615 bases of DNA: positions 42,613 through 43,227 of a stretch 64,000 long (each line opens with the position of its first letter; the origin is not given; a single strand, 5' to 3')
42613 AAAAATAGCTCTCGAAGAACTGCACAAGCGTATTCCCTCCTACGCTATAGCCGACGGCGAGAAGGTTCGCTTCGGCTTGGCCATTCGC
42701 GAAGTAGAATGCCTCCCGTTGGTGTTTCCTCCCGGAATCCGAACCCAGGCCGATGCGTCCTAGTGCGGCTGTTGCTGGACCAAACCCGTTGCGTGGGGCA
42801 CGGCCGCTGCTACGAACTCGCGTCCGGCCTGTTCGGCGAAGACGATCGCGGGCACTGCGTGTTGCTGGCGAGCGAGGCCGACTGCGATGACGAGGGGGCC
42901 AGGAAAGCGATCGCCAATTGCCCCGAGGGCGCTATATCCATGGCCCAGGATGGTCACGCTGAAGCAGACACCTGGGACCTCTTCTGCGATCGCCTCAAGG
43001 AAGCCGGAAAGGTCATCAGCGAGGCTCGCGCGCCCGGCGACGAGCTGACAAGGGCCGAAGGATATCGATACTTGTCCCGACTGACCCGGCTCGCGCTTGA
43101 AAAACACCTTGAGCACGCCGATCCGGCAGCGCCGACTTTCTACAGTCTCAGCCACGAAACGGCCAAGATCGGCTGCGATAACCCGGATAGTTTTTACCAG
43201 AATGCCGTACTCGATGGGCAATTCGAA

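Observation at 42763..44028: Natural fusion of a P450-partner-type ferredoxin to a DUF1254/DUF1214 protein, start-coupled to the P450 stop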

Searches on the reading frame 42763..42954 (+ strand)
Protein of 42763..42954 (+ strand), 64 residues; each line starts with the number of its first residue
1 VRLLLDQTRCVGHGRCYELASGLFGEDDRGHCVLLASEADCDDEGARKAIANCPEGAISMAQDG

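Call 38: search_solved_structures(query=window:42763-42954:+, max_evalue=0.01, show_alignments=3)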
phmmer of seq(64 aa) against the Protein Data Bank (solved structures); distinct sequences matched with E-value up to 0.01: 3.
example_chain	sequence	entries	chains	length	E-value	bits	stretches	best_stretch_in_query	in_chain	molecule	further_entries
8amq_A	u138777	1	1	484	6.9e-08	35.6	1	3-63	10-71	Probable ferredoxin,Putative cytochrome P450 143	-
4id8_A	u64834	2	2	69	1.1e-06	31.8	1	4-63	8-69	Putative ferredoxin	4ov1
1rof_A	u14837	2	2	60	0.00018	24.9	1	1-61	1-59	FERREDOXIN | FERREDOXIN(A)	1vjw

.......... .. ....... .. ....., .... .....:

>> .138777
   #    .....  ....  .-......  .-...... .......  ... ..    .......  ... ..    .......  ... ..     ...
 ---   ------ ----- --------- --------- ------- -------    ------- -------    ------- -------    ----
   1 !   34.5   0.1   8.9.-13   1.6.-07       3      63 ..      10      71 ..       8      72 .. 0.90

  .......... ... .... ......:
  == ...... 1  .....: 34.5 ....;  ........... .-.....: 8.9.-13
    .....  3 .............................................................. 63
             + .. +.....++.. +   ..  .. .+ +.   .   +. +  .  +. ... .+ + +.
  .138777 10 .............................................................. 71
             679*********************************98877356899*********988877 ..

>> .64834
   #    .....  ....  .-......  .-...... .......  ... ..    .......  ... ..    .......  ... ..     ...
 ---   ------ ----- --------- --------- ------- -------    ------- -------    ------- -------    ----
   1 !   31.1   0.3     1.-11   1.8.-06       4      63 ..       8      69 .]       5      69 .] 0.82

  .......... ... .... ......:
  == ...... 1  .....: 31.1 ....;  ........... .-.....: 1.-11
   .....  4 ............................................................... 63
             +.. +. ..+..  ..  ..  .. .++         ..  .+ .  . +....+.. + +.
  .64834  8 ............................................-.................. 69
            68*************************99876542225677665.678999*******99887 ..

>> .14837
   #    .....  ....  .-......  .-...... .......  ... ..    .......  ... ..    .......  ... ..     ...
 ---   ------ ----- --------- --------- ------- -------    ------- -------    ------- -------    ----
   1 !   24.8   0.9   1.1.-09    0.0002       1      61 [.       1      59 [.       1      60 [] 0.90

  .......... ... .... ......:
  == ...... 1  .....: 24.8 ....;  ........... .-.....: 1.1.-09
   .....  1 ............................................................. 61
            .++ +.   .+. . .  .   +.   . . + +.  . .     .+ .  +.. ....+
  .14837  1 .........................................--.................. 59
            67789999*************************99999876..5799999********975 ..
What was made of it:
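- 42763..42945 (+): Ferredoxin domain (aa 1-61), [3Fe-4S]-type motif CxxHxxC...CP. Best PDB matches are 8AMQ (FdxE-CYP143) and 4ID8 (call 38).
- Best PDB matches are the P450 partners FdxE (8AMQ) and 4ID8 (call 38).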

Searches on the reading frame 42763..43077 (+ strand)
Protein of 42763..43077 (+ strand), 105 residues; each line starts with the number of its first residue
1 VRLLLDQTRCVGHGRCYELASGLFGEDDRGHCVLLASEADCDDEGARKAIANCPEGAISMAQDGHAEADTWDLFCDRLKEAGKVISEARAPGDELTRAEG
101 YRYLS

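Call 33: search_protein_representatives(protein=window:42763-43077:+)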
Query: 105 residues. Proteins with E-value up to 0.001 (for the whole library): 533; up to 1e-10: 5; up to 1e-30: 0. The best 150 are listed.
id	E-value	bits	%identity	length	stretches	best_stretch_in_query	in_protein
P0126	2.9e-15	72.7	49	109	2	2-60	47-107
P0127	3.1e-15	72.6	62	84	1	1-61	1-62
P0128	6.9e-12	61.8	57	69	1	1-61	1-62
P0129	2.0e-11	60.3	51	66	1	1-61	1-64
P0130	6.4e-11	58.7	54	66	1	1-61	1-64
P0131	2.6e-10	56.8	52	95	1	2-61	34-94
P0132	3.1e-10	56.5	48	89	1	2-70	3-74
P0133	4.2e-10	56.1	51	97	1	1-63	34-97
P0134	4.2e-10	56.1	52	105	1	1-62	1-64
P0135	4.9e-10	55.9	48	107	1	4-64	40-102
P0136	5.9e-10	55.6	46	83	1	1-65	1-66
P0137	7.3e-10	55.3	49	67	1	1-61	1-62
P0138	8.9e-10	55.0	50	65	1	1-60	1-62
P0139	1.1e-09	54.8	46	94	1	2-62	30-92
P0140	1.1e-09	54.7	47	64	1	3-61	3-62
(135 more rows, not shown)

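Call 40: find_encoding_contigs(protein=P0127, flank=4000, max_places=3)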
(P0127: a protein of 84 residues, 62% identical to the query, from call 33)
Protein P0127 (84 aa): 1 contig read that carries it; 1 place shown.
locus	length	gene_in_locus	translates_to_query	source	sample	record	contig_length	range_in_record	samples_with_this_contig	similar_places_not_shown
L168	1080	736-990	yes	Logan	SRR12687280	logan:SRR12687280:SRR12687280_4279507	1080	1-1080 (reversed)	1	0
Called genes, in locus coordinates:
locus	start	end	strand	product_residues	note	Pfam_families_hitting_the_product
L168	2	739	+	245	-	?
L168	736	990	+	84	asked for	PF13459:Fer4_15, PF13370:Fer4_13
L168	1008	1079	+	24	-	?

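Call 41: find_encoding_contigs(protein=P0128, flank=4000, max_places=3)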
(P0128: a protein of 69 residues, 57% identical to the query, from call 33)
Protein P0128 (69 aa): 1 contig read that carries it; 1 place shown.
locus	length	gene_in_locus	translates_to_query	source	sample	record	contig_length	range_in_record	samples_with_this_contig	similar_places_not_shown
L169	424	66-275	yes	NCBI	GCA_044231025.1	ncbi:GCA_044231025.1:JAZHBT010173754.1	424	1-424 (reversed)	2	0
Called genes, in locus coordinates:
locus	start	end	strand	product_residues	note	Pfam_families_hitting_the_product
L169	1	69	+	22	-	?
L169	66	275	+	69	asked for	PF13459:Fer4_15, PF13370:Fer4_13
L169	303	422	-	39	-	?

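Call 63: find_homologous_proteins(query=window:42763-43077:+, max_evalue=0.001)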
Query window:42763-43077:+ (105 aa): 204 proteins with E <= 0.001 among 208 candidates; the best 120 are listed.
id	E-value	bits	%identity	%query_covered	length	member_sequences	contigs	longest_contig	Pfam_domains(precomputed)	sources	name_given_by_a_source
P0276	3.5e-15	74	61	57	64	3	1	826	PF13459.12,PF13370.12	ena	-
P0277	3.5e-15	74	60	59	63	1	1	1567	PF13459.12,PF13370.12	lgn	-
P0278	4.3e-15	74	58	60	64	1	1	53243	PF13459.12,PF13370.12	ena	-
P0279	8.1e-15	73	56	60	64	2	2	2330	PF13459.12,PF13370.12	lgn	-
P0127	9.7e-15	73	63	56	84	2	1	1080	PF13459.12,PF13370.12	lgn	-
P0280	1.1e-14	72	57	59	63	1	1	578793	PF13459.12,PF13370.12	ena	-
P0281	1.2e-14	72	55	60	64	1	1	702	PF13459.12,PF13370.12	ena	-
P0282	1.4e-14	72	54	61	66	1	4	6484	PF06902.17,PF13459.12,PF13370.12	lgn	-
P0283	2.0e-14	72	55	60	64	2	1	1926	PF13459.12,PF13370.12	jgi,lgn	-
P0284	2.0e-14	72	57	61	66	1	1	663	PF13459.12,PF13370.12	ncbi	-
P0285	2.5e-14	71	60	63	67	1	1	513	PF13459.12,PF13370.12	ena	-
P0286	3.3e-14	71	53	60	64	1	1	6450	PF13459.12,PF13370.12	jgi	jgi:ferredoxin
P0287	4.5e-14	71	57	57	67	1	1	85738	PF13459.12,PF13370.12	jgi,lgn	jgi:ferredoxin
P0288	4.5e-14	70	56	57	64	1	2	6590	PF13459.12,PF13370.12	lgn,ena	-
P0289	5.0e-14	70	58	60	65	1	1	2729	PF13459.12,PF13370.12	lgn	-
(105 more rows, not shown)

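Call 64: find_encoding_contigs(protein=P0278, flank=3500, max_places=2)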
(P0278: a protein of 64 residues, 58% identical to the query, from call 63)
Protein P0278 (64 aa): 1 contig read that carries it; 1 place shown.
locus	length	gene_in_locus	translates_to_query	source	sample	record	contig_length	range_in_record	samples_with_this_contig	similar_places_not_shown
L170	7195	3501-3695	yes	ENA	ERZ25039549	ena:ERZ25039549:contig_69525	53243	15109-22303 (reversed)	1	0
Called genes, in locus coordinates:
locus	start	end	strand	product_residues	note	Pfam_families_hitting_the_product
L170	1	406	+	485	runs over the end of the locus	-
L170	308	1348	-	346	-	PF02798:GST_N (faint), PF13417:GST_N_3, PF13409:GST_N_2, PF13410:GST_C_2 (weak)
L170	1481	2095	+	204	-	PF00440:TetR_N, PF16925:TetR_C_13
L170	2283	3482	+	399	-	PF00067:p450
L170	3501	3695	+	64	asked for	PF13459:Fer4_15, PF13370:Fer4_13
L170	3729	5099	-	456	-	PF00561:Abhydrolase_1, PF12146:Hydrolase_4 (weak), PF12697:Abhydrolase_6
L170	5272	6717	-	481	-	PF14238:DUF4340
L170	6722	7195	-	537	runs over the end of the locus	PF23357:DUF7088, PF09822:ABC_transp_aux, PF14258:DUF4350 (weak), PF23355:IFT52_GIFT (weak)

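Call 65: find_encoding_contigs(protein=P0280, flank=3500, max_places=2)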
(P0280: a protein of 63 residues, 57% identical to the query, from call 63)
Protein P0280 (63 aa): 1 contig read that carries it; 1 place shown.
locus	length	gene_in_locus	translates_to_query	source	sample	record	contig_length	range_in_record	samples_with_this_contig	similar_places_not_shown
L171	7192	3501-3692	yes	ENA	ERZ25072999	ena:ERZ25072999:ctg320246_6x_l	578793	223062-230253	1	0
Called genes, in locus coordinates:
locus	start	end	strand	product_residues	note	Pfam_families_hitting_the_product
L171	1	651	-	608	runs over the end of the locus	PF02538:Hydantoinase_B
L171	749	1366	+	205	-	PF00440:TetR_N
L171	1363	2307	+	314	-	PF00355:Rieske, PF19298:KshA_C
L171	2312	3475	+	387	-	PF00067:p450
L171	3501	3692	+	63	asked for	PF13459:Fer4_15, PF13370:Fer4_13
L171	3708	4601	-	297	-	PF01553:Acyltransferase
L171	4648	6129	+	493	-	PF00135:COesterase, PF20434:BD-FAE, PF07859:Abhydrolase_3 (faint), PF00326:Peptidase_S9 (faint)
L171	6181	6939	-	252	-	-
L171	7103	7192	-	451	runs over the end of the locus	PF04542:Sigma70_r2, PF04539:Sigma70_r3, PF04545:Sigma70_r4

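Call 66: find_encoding_contigs(protein=P0287, flank=3500, max_places=2)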
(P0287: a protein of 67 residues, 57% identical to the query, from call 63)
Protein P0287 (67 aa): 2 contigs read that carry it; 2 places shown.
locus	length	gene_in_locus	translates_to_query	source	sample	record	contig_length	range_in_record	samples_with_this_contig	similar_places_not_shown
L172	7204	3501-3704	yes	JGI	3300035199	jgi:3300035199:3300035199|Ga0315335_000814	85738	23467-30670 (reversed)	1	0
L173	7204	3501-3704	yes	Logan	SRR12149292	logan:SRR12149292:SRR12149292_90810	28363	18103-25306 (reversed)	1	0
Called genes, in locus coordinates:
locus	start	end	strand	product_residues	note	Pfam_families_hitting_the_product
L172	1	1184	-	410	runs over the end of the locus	PF00067:p450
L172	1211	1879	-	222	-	PF00440:TetR_N, PF17938:TetR_C_29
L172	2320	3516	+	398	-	PF00067:p450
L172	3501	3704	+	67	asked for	PF13370:Fer4_13, PF13459:Fer4_15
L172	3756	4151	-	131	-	PF06108:DUF952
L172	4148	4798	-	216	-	PF01243:PNPOx_N, PF10590:PNP_phzG_C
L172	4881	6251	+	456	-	PF00614:PLDc (faint), PF13091:PLDc_2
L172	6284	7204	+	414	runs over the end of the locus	PF02771:Acyl-CoA_dh_N, PF02770:Acyl-CoA_dh_M, PF00441:Acyl-CoA_dh_1, PF08028:Acyl-CoA_dh_2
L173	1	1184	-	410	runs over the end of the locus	PF00067:p450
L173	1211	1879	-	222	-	PF00440:TetR_N, PF17938:TetR_C_29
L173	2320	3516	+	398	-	PF00067:p450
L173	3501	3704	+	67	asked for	PF13370:Fer4_13, PF13459:Fer4_15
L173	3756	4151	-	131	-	PF06108:DUF952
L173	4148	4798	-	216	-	PF01243:PNPOx_N, PF10590:PNP_phzG_C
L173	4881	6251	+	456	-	PF00614:PLDc (faint), PF13091:PLDc_2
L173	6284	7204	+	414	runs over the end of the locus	PF02771:Acyl-CoA_dh_N, PF02770:Acyl-CoA_dh_M, PF00441:Acyl-CoA_dh_1, PF08028:Acyl-CoA_dh_2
